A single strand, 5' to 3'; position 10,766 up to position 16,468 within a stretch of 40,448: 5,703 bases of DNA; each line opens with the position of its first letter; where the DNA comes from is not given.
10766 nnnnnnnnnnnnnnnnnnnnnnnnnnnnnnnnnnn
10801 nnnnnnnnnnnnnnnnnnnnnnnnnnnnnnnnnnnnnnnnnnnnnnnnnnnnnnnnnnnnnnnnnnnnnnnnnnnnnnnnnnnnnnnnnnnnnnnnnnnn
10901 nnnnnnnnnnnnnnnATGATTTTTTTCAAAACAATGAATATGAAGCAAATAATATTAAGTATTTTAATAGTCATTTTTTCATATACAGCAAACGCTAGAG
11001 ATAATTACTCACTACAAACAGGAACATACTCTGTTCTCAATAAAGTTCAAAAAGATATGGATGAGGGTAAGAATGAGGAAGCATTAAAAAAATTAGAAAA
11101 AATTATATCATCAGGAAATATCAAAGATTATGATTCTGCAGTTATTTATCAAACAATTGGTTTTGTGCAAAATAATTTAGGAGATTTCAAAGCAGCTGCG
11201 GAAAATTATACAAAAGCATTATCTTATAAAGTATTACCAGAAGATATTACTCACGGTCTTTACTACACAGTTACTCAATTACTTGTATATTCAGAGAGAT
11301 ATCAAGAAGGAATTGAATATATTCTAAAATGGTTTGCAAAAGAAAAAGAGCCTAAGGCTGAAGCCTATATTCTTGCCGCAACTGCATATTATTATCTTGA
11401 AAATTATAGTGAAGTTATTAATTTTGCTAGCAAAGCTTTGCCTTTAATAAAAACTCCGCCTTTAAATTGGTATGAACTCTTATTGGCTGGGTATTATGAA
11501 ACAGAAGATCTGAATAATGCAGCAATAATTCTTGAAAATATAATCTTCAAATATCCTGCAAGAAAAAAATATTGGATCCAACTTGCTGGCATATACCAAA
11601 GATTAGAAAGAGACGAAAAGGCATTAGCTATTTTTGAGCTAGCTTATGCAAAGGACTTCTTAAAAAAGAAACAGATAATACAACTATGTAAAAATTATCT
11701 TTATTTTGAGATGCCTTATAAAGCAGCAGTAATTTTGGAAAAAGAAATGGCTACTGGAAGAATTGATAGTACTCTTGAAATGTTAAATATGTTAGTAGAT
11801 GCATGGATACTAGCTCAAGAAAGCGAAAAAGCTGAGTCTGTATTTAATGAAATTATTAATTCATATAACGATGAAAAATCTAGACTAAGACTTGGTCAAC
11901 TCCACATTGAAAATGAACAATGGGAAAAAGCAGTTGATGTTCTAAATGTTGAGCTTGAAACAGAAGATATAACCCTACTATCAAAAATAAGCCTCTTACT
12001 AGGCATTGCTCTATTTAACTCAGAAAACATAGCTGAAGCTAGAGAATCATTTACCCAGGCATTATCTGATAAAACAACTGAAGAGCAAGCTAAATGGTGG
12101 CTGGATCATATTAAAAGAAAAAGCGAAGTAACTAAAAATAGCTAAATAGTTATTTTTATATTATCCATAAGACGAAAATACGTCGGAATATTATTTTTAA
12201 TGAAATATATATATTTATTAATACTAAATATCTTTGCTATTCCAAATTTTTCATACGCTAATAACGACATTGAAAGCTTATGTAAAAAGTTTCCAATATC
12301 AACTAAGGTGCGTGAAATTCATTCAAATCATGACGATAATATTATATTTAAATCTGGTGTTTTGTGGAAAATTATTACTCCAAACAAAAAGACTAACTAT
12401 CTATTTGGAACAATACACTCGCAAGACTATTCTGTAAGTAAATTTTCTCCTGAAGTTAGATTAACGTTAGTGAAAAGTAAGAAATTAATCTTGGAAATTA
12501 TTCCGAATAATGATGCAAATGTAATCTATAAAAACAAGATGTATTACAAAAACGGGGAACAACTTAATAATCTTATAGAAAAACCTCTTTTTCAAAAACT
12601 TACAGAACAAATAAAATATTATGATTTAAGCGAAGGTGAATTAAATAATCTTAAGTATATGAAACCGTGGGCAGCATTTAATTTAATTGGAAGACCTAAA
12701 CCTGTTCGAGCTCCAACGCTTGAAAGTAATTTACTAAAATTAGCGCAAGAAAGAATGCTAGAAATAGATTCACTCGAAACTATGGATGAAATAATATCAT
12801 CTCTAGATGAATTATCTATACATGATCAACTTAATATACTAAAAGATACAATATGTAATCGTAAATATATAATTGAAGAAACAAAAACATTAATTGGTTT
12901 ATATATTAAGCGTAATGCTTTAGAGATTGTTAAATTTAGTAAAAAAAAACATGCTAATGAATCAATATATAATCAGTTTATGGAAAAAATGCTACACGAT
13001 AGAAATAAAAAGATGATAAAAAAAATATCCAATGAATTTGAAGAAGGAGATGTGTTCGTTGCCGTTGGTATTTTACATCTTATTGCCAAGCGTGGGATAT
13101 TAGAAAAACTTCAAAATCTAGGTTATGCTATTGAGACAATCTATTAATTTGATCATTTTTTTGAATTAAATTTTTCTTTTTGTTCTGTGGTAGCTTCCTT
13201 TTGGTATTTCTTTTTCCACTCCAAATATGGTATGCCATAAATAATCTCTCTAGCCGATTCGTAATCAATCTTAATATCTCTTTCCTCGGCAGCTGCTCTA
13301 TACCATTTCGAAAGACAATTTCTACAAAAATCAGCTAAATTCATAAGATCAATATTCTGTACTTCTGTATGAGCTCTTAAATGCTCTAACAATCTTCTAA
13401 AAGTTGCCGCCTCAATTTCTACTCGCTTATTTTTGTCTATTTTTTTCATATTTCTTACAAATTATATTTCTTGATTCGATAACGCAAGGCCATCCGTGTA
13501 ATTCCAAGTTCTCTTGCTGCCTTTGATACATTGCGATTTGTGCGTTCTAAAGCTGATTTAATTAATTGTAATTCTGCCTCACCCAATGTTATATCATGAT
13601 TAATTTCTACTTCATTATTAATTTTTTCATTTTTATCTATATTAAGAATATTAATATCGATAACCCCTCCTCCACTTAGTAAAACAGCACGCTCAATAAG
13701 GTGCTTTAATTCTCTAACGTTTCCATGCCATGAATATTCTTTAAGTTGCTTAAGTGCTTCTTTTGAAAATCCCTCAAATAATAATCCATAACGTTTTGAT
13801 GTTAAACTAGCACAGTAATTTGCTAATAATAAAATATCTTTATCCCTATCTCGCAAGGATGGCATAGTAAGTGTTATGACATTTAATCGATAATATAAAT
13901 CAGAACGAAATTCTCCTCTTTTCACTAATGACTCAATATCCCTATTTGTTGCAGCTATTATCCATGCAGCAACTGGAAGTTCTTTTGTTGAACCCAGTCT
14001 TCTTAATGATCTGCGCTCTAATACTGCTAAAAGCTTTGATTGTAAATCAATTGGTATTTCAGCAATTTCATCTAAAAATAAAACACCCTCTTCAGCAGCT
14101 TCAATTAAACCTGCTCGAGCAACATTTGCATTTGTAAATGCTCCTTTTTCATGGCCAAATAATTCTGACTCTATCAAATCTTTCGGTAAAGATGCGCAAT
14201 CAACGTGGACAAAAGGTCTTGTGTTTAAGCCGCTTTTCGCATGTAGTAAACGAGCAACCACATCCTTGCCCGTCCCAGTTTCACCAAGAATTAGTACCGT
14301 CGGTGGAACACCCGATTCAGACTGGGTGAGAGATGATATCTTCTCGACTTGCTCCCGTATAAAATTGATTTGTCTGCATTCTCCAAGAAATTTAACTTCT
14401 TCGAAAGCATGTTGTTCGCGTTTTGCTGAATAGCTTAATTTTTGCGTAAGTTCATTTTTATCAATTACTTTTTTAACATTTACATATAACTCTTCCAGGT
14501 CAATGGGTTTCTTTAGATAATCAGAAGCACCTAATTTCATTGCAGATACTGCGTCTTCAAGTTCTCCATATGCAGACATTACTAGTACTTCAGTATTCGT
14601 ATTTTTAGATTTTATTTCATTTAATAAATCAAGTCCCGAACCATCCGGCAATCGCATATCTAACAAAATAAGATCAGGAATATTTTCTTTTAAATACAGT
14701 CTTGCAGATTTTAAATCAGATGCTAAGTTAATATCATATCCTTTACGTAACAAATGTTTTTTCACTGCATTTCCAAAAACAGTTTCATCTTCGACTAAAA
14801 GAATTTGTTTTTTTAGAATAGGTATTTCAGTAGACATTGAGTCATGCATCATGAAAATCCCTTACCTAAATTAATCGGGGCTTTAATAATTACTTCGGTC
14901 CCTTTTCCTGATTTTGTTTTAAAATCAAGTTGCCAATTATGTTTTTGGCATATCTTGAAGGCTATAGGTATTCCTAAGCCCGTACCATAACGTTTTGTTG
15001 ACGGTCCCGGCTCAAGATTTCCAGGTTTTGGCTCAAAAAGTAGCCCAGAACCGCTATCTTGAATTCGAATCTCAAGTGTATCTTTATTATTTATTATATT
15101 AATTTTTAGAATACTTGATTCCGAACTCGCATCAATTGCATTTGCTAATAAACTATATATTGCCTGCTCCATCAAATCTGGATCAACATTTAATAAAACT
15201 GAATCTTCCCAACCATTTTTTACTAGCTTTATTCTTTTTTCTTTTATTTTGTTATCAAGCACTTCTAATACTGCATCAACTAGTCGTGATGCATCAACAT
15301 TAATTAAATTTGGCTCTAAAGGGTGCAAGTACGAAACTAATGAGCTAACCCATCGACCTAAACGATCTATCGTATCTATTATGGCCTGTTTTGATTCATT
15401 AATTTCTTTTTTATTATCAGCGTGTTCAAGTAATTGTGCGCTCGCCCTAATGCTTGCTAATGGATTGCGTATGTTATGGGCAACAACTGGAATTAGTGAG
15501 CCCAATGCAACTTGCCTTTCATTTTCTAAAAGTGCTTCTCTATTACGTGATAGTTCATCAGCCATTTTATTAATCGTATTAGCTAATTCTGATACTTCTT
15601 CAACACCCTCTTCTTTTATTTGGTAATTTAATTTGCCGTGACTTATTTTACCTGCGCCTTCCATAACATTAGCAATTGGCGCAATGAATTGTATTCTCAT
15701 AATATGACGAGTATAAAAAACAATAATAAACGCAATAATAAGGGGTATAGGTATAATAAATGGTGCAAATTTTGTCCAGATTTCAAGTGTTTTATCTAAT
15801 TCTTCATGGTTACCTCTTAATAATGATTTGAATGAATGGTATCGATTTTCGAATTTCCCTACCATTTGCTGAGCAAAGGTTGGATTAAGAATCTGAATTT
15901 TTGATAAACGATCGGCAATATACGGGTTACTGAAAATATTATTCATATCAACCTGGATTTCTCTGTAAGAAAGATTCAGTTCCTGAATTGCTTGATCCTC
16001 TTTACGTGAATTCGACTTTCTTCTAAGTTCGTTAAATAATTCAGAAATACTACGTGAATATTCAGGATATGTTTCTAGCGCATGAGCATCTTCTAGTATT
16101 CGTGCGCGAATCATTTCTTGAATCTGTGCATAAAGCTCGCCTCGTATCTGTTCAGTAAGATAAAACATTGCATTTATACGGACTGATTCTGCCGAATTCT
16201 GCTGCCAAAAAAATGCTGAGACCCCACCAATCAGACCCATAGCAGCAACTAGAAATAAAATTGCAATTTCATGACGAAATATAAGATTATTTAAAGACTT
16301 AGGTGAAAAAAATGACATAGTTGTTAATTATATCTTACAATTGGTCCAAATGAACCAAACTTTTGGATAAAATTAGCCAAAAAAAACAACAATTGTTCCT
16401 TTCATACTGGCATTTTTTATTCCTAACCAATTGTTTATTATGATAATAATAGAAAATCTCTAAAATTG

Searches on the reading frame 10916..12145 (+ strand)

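Call 15: search_protein_families(library=pfam, proteins=[window:10916-12145:+], max_evalue=0.00001)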
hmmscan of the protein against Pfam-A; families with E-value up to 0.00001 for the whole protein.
window:10916-12145:+ (409 aa): 9 families
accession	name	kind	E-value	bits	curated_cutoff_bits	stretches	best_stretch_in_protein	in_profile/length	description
PF13424.12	TPR_12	-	5.2e-13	49.4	30.1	0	50-103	16-73/77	Tetratricopeptide repeat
PF07719.23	TPR_2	-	5.3e-12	45.3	27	0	361-384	6-29/34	Tetratricopeptide repeat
PF00515.34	TPR_1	-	2.2e-09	37.2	27.8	0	77-103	3-29/34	Tetratricopeptide repeat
PF14559.12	TPR_19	-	2.9e-09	37.6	25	0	321-344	26-49/68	Tetratricopeptide repeat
PF13428.12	TPR_14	-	1.2e-08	35.2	23.5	0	219-246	3-30/44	Tetratricopeptide repeat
PF13432.12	TPR_16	-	1.7e-07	32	32.7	0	360-395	1-34/65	Tetratricopeptide repeat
PF12895.13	ANAPC3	-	4e-06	27.4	27.2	0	309-378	11-78/82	Anaphase-promoting complex, cyclosome, subunit 3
PF13176.12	TPR_7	-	5.3e-06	26.5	27.9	0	221-246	3-30/36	Tetratricopeptide repeat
PF13181.12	TPR_8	-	7.2e-06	26.2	25.7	0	77-104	3-30/34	Tetratricopeptide repeat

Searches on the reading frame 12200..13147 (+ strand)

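Call 15: search_protein_families(library=pfam, proteins=[window:12200-13147:+], max_evalue=0.00001)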
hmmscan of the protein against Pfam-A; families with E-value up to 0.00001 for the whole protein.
window:12200-13147:+ (315 aa): 1 family
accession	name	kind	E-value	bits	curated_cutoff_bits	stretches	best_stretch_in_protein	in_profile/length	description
PF01963.22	TraB_PrgY_gumN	-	1.3e-45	156.8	26.8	1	55-312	2-262/263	TraB/PrgY/gumN family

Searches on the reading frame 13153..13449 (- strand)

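Call 54: search_protein_families(library=ncbifam, proteins=[window:13153-13449:-], max_evalue=0.00001)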
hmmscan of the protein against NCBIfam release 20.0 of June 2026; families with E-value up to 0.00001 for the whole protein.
window:13153-13449:- (98 aa): 0 families

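Call 69: search_protein_families(library=pfam, proteins=[window:13153-13449:-], max_evalue=0.001)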
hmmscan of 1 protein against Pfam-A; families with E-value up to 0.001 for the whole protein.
window:13153-13449:- (98 aa): 1 family
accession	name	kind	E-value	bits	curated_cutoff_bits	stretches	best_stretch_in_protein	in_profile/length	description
PF06844.16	DUF1244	-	5.3e-37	126.2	27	1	30-95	1-66/67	Protein of unknown function (DUF1244)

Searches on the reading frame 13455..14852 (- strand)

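Call 15: search_protein_families(library=pfam, proteins=[window:13455-14852:-], max_evalue=0.00001)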
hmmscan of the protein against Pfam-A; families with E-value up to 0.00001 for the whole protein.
window:13455-14852:- (465 aa): 7 families
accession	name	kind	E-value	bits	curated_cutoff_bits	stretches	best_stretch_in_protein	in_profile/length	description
PF00158.32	Sigma54_activat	-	5.1e-61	205.7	20.2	1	167-328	10-167/168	Sigma-54 interaction domain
PF00072.30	Response_reg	-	1.2e-26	93.5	30.2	1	17-125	1-109/111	Response regulator receiver domain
PF14532.12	Sigma54_activ_2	-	1.8e-19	70.8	25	1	156-333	1-138/138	Sigma-54 interaction domain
PF25601.1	AAA_lid_14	-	2.8e-19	69.2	27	1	334-404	1-71/87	AAA+ ATPase lid domain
PF02954.25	HTH_8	-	4.1e-12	46.1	22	1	423-463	2-42/42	Bacterial regulatory protein, Fis family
PF07728.20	AAA_5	-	3.3e-09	37.3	22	1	186-304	2-123/139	AAA domain (dynein-related subfamily)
PF07724.20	AAA_2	-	4e-06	27.4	27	0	186-284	6-105/166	AAA domain (Cdc48 subfamily)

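Call 25: search_protein_families(library=ncbifam, proteins=[window:13455-14852:-], max_evalue=1e-10)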
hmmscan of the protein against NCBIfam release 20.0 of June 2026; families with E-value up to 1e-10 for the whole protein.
window:13455-14852:- (465 aa): 75 families (the best 25 are shown)
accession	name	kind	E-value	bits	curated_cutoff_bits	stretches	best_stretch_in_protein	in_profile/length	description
NF008469.0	PRK11361.1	equivalog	9.3e-109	364.2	714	1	15-464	5-455/461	acetoacetate metabolism transcriptional regulator AtoC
TIGR02915.1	PEP_resp_reg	equivalog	4.6e-105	352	502.6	1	17-465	1-444/445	PEP-CTERM-box response regulator transcription factor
TIGR01818.1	ntrC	equivalog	8.9e-100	334.6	558.6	1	17-407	1-381/463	nitrogen regulation protein NR(I)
NF041946.1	LuxO_transreg_Vib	equivalog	1.6e-98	330.5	800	1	20-412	2-385/463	quorum-sensing sigma-54 dependent transcriptional regulator LuxO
NF007689.0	PRK10365.1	equivalog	1.1e-92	311.2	760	1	16-458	7-437/441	sigma-54-dependent response regulator transcription factor ZraR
NF051870.1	NAssimRespRegNtrX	equivalog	9.6e-90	301.6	600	1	15-462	2-449/452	nitrogen assimilation response regulator NtrX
NF011695.0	PRK15115.1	equivalog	1.3e-88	297.7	763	1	16-456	8-429/445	two-component system response regulator GlrR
NF041552.1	TF_PrdR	equivalog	1.9e-87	294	795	1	121-464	239-577/577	sigma-54 dependent transcriptional regulator PrdR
NF049963.1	RespRegFlgRCampy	domain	2.2e-86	290.4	750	1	47-465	31-429/429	fla regulon two-component system response regulator FlgR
NF003451.0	PRK05022.1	equivalog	6e-85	285.9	476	1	123-462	158-507/512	nitric oxide reductase transcriptional regulator NorR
NF038308.1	RNA_repair_RtcR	equivalog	1.8e-84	284.5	650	1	97-463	122-516/530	RNA repair transcriptional activator RtcR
TIGR01817.1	nifA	equivalog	1e-83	282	528.85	1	133-412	174-447/534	nif-specific transcriptional activator NifA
NF008176.1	PRK10923.1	equivalog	2.6e-81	273.6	620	1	16-395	5-373/469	nitrogen regulation protein NR(I)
NF050807.1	TransRegFlbDCaul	equivalog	4.9e-80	269.6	750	1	172-464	130-439/454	sigma-54-dependent transcriptional regulator FlbD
NF011958.0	PRK15429.1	equivalog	2.3e-77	261.2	830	1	156-463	382-684/692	formate hydrogenlyase transcriptional activator FlhA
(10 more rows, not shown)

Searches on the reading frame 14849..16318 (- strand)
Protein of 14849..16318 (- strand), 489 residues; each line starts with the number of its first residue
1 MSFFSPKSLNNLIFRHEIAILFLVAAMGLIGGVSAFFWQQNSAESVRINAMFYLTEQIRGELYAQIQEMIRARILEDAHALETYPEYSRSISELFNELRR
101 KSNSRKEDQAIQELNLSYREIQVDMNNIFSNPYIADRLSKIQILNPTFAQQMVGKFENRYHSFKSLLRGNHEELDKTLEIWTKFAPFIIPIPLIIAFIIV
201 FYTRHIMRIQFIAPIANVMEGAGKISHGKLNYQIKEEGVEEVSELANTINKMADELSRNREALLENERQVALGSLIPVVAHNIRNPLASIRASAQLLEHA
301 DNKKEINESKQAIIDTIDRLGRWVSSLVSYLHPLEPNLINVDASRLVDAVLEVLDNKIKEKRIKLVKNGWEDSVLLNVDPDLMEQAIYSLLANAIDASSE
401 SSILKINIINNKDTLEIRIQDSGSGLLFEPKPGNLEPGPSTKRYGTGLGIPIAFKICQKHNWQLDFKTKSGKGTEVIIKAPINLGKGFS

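Call 15: search_protein_families(library=pfam, proteins=[window:14849-16318:-], max_evalue=0.00001)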
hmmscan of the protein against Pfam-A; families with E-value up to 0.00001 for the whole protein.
window:14849-16318:- (489 aa): 3 families
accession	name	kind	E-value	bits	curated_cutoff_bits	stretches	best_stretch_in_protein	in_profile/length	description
PF02518.31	HATPase_c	-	3.9e-14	53.5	26.4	1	379-482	2-109/111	Histidine kinase-, DNA gyrase B-, and HSP90-like ATPase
PF00512.31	HisKA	-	2.8e-08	34.1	26.9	1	273-327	3-57/66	His Kinase A (phospho-acceptor) domain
PF00672.30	HAMP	-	3.9e-08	33.9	25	1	211-257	6-52/53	HAMP domain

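Call 25: search_protein_families(library=ncbifam, proteins=[window:14849-16318:-], max_evalue=1e-10)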
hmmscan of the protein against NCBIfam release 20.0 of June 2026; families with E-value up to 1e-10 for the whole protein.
window:14849-16318:- (489 aa): 41 families (the best 25 are shown)
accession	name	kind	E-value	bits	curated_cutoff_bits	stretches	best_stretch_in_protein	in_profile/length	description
NF008468.0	PRK11360.1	equivalog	4.8e-44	150.7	646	1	257-483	381-609/616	two-component system sensor histidine kinase AtoS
NF007688.0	PRK10364.1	equivalog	8.1e-37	127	479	1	261-484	229-453/460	two-component system sensor histidine kinase ZraS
NF040691.1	MtrAB_MtrB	equivalog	5.3e-24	85.1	450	1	196-485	198-495/507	MtrAB system histidine kinase MtrB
NF046044.1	PnpS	equivalog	1.7e-22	80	400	1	279-480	177-389/390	two-component system histidine kinase PnpS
NF008312.0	PRK11100.1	equivalog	3.1e-22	79.1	356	1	197-480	192-472/477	two-component system sensor histidine kinase CreC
NF033092.0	HK_WalK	equivalog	3.8e-22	78.6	725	1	278-481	378-593/594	cell wall metabolism sensor histidine kinase WalK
NF007004.0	PRK09467.1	equivalog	1.6e-20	73.4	415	1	184-482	155-436/440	two-component system sensor histidine kinase EnvZ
NF008293.1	PRK11073.1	equivalog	1.6e-18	67.1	240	1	257-482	115-347/349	nitrogen regulation protein NR(II)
TIGR01386.1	cztS_silS_copS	subfamily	8.6e-17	61.2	292.55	1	176-462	154-439/457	heavy metal sensor histidine kinase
NF012163.2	BaeS_SmeS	equivalog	1e-16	60.9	500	1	202-476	179-452/457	sensor histidine kinase efflux regulator BaeS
NF008025.0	PRK10755.1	equivalog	2.3e-16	59.5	314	1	176-478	58-352/362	two-component system sensor histidine kinase PmrB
NF040750.1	tetrathio_HK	equivalog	3.7e-16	58.7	750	1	248-469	314-541/555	tetrathionate respiration histidine kinase TtrS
NF007898.0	PRK10604.1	equivalog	3.8e-16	59.3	478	1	215-483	164-424/433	two-component system sensor histidine kinase RstB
NF045903.1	CuHisKinLciSLeg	equivalog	4e-16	59.4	700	1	164-479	39-355/357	copper-responsive two-component system sensor histidine kinase LciS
NF047874.1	MASE3_PAS_HK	subfamily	6.2e-16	58.3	560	1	279-483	405-626/655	MASE3 domain-containing sensor histidine kinase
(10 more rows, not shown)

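Call 26: find_related_loci(query=window:14849-16318:-, collection=genome_contigs, flank=3000)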
Query window:14849-16318:- (489 aa) in genome_contigs; peptide patterns used: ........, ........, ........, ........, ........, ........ (x = any residue, [..] = any of these).
190 stretches matched a pattern; 32 encode a relative of the query (tblastn E <= 1e-3); 31 distinct loci.
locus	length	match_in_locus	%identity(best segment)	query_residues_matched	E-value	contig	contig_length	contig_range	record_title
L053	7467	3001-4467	89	1-489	0e+0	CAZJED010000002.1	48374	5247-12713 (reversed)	MAG TPA_asm: uncultured Enterobacteriaceae bacterium isolate SRP200020_co5_86 genome assembly, contig: NODE_1048_length_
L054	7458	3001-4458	86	1-486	0e+0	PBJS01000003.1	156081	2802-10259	MAG: Legionellales bacterium isolate SP289 77742, whole genome shotgun sequence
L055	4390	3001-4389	87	1-463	0e+0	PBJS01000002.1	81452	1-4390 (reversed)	MAG: Legionellales bacterium isolate SP289 77401, whole genome shotgun sequence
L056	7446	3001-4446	79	1-482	0e+0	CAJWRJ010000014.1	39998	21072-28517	MAG TPA_asm: uncultured Legionellales bacterium isolate ERR598963_bin.119_MetaBAT_v2.12.1_MAG genome assembly, contig: N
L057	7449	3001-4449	73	1-483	0e+0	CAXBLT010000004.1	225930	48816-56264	MAG TPA_asm: uncultured Gammaproteobacteria bacterium isolate ERR2762121_binner13_Refined_69 genome assembly, contig: ER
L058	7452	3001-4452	74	1-483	0e+0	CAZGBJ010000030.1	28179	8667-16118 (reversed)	MAG TPA_asm: uncultured Enterobacteriaceae bacterium isolate binchicken_co46_542 genome assembly, contig: NODE_2958_leng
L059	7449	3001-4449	76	1-483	0e+0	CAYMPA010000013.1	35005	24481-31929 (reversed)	MAG TPA_asm: uncultured Enterobacteriaceae bacterium isolate binchicken_co275_158 genome assembly, contig: NODE_1264_len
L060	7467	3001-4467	83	1-489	0e+0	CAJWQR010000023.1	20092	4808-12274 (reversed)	MAG TPA_asm: uncultured Legionellales bacterium isolate ERR598946_bin.24_MetaBAT_v2.12.1_MAG genome assembly, contig: NO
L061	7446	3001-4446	72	1-482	0e+0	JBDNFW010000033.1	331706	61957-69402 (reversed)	MAG: Gammaproteobacteria bacterium isolate concoct.158.ELB k141_418970, whole genome shotgun sequence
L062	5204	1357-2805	72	1-483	0e+0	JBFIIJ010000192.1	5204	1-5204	MAG: Gammaproteobacteria bacterium isolate Mix_sand11.2021.09.Z.47 k141_1418486_length_5204_cov_12.0000, whole genome sh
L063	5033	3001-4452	73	1-483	0e+0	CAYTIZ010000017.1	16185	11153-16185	MAG TPA_asm: uncultured Enterobacteriaceae bacterium isolate SRP215229_co1_1 genome assembly, contig: NODE_2219_length_1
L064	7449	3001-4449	73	1-483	0e+0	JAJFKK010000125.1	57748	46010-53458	MAG: Gammaproteobacteria bacterium isolate OFTM102 OFTM102_124, whole genome shotgun sequence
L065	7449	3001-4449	72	1-483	0e+0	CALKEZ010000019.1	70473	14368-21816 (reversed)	MAG: uncultured Gammaproteobacteria bacterium isolate S2_Bin_METABAT__254_1 genome assembly, contig: c_000003560322, who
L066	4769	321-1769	73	1-483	0e+0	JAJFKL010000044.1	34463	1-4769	MAG: Gammaproteobacteria bacterium isolate OFTM147 OFTM147_43, whole genome shotgun sequence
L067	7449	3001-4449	73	1-483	0e+0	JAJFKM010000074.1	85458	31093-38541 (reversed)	MAG: Gammaproteobacteria bacterium isolate OFTM63 OFTM63_73, whole genome shotgun sequence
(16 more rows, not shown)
